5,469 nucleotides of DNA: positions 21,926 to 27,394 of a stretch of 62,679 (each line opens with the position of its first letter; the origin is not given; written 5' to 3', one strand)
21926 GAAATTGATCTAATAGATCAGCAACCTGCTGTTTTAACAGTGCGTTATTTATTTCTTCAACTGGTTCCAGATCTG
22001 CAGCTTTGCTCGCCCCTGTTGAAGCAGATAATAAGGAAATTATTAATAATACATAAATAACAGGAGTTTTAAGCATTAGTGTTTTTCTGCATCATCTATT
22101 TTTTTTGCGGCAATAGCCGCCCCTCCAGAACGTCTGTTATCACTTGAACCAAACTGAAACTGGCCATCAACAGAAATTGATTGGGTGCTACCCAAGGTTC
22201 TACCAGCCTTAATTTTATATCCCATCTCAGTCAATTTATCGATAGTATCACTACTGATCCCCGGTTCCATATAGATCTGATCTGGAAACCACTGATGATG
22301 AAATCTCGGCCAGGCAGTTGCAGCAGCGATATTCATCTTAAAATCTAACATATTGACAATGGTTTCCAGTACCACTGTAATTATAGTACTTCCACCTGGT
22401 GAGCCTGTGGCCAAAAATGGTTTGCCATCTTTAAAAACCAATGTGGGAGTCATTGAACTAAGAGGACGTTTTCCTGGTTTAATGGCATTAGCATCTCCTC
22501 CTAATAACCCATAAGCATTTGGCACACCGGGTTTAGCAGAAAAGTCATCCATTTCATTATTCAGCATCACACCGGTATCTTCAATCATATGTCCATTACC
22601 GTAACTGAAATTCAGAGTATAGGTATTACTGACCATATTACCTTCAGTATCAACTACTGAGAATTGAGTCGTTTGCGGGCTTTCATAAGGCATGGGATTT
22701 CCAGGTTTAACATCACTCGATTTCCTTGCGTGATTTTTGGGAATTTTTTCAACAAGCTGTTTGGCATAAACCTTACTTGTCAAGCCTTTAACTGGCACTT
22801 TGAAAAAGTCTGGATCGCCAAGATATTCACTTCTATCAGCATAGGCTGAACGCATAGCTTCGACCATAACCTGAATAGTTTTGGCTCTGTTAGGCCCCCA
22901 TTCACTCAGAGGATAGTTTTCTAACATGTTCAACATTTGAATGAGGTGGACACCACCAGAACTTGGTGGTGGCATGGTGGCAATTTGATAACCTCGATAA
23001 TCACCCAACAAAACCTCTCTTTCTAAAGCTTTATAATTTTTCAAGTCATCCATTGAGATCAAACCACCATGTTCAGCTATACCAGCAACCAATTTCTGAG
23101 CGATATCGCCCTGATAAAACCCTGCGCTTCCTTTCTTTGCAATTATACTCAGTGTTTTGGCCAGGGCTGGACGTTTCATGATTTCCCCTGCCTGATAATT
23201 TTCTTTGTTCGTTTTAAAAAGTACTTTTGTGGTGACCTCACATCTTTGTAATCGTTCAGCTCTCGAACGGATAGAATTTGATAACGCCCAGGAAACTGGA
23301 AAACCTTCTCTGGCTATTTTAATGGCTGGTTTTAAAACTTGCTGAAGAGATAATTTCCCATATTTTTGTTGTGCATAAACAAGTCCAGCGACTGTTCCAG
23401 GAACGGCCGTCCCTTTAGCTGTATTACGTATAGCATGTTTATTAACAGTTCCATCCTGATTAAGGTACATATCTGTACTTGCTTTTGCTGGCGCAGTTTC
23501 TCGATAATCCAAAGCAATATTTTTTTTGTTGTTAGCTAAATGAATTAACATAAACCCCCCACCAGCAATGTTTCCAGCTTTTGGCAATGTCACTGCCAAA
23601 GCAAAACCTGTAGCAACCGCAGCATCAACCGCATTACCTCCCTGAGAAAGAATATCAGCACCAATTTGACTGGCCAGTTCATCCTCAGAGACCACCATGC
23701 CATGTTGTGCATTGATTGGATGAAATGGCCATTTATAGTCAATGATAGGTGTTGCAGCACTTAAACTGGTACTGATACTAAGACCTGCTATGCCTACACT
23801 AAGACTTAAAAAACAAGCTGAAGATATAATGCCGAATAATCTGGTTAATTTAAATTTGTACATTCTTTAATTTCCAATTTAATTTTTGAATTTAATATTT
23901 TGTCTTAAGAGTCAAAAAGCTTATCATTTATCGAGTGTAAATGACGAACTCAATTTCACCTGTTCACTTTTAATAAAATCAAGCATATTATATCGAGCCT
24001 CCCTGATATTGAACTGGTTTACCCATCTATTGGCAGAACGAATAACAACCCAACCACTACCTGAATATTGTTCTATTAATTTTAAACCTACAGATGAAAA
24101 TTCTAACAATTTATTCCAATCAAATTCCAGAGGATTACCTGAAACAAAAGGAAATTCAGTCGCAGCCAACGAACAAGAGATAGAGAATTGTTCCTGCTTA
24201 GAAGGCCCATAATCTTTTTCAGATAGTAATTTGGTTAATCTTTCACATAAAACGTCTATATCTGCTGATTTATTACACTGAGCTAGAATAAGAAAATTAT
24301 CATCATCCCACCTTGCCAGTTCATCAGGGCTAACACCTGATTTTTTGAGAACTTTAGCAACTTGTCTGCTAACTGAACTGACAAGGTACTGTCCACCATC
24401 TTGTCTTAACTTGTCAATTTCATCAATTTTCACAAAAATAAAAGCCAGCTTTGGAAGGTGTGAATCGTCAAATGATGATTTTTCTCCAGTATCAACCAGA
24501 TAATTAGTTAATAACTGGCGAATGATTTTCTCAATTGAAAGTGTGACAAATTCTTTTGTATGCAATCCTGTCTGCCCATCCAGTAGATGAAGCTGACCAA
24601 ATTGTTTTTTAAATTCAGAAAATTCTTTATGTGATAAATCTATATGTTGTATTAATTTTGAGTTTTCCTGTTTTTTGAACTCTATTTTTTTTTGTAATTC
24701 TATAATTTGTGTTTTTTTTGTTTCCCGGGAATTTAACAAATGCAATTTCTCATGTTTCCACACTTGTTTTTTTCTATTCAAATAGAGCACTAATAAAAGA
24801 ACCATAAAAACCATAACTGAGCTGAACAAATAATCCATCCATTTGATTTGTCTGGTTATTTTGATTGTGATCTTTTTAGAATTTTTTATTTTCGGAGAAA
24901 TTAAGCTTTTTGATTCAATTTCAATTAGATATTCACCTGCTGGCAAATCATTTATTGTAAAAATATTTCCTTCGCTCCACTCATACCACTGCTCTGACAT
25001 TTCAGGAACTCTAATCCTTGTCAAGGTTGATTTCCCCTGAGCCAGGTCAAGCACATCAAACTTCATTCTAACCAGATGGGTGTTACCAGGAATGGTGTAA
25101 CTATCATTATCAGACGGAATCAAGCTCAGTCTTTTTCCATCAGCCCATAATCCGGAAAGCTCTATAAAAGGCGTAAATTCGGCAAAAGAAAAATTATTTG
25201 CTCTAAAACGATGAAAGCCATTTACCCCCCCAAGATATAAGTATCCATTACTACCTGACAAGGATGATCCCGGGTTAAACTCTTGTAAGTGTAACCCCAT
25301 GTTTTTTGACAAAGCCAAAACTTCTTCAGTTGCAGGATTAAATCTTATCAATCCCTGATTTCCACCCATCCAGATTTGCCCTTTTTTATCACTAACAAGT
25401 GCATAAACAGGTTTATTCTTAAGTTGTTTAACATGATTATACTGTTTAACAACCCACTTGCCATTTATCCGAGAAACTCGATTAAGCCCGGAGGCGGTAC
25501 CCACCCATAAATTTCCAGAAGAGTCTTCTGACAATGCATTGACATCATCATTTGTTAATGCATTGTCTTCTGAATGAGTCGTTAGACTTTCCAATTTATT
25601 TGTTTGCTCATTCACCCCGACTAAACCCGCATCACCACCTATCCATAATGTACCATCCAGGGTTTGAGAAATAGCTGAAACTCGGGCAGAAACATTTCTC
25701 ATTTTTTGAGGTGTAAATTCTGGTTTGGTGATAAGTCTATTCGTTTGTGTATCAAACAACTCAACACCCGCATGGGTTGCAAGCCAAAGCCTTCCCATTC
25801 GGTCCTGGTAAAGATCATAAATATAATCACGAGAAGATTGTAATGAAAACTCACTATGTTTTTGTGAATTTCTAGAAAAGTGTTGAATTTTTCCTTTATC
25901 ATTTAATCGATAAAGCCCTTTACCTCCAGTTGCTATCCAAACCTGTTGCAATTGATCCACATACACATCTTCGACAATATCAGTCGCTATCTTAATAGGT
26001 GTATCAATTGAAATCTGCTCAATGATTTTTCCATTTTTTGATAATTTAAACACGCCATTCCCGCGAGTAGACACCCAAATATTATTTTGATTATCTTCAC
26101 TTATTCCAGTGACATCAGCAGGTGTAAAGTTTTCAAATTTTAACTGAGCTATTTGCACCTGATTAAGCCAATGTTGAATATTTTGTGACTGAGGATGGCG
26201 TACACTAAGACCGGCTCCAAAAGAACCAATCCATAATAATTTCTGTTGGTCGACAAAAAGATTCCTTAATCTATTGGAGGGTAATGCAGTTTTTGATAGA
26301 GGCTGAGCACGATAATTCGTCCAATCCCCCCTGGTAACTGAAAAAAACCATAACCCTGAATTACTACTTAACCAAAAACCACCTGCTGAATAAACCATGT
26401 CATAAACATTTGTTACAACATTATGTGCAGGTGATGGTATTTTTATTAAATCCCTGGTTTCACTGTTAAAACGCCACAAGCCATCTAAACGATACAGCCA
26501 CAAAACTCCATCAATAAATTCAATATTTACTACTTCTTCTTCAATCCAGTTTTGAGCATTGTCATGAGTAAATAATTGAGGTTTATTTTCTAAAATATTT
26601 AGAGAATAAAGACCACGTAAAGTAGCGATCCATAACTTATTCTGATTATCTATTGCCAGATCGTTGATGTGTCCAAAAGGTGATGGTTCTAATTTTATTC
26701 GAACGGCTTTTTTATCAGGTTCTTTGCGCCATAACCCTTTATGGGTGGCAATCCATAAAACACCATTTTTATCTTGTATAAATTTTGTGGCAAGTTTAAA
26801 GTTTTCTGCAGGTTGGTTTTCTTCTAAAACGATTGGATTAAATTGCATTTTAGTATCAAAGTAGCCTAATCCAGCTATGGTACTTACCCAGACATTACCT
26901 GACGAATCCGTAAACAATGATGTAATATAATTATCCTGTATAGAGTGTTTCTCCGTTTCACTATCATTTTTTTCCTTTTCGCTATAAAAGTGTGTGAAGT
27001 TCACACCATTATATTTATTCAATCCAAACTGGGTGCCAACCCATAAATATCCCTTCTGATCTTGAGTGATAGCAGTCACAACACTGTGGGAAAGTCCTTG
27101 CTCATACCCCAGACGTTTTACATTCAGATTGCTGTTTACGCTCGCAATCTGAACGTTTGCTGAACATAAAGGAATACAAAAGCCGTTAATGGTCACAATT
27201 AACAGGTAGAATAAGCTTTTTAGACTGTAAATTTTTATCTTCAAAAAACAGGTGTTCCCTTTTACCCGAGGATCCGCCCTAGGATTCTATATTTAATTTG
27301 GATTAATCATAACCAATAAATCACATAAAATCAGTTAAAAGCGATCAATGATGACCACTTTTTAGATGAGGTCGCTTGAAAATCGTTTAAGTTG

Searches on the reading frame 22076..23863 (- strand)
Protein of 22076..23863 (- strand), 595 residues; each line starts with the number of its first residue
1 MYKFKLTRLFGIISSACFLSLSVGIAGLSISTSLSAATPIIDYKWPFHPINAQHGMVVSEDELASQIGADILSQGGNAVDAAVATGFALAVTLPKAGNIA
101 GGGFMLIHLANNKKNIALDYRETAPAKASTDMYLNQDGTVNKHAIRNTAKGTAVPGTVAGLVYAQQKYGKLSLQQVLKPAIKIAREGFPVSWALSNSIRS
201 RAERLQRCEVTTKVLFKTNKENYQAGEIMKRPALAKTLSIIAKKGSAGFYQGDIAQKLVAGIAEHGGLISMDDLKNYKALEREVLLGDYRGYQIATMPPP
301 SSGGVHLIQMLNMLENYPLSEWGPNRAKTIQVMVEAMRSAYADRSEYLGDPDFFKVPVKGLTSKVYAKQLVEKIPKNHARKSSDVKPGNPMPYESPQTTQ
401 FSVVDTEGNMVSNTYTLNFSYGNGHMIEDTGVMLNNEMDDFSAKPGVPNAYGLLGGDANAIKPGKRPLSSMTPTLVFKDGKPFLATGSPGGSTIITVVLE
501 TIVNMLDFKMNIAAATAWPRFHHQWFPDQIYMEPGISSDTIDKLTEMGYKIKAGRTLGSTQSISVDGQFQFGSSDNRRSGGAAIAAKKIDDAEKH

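Call 13: search_protein_families(library=ncbifam, proteins=[window:22076-23863:-], max_evalue=1e-10)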
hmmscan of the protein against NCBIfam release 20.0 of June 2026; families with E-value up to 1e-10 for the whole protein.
window:22076-23863:- (595 aa): 2 families
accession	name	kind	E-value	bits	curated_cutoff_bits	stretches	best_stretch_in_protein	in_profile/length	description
NF007187.0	PRK09615.1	equivalog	5.9e-201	668.7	990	1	39-578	31-573/581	gamma-glutamyltransferase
TIGR00066.1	g_glut_trans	equivalog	2.7e-180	600.3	357.85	1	55-577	1-518/518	gamma-glutamyltransferase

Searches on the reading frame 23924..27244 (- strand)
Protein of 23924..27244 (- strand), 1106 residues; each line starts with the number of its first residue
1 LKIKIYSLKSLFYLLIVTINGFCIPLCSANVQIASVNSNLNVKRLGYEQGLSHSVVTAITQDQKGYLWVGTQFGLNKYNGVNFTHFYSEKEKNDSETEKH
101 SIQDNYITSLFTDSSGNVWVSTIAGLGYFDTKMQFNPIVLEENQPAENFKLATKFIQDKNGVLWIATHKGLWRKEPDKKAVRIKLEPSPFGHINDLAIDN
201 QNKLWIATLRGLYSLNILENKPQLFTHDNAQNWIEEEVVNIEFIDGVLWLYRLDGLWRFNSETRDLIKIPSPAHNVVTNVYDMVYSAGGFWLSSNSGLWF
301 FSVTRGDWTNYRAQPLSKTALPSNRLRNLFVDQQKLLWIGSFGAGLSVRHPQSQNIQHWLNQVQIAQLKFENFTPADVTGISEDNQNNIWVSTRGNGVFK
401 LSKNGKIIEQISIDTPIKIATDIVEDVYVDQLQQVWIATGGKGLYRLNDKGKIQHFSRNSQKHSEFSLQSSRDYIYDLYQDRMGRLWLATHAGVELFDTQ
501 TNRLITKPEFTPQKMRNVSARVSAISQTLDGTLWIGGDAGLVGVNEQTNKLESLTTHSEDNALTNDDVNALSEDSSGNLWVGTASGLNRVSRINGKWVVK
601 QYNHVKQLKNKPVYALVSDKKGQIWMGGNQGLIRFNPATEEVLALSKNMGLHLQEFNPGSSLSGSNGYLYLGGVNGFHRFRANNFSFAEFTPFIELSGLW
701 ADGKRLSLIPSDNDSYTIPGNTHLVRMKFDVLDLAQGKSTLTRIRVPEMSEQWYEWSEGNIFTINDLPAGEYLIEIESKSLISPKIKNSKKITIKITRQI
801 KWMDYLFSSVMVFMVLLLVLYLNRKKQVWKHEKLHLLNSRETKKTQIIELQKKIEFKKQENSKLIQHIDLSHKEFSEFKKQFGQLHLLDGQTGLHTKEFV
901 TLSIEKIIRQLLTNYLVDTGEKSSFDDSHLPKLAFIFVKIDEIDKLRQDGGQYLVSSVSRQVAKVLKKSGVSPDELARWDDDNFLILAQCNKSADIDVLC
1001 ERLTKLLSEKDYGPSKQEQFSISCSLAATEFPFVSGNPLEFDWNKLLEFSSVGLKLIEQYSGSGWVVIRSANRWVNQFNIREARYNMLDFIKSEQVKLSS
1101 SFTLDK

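Call 13: search_protein_families(library=ncbifam, proteins=[window:23924-27244:-], max_evalue=1e-10)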
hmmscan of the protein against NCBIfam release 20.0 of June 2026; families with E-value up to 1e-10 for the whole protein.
window:23924-27244:- (1106 aa): 1 family
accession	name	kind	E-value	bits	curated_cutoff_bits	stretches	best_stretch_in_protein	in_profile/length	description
NF052228.1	T9SS_PorZ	equivalog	3.8e-34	118.2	260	1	433-592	388-558/757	type IX secretion system anionic LPS delivery protein PorZ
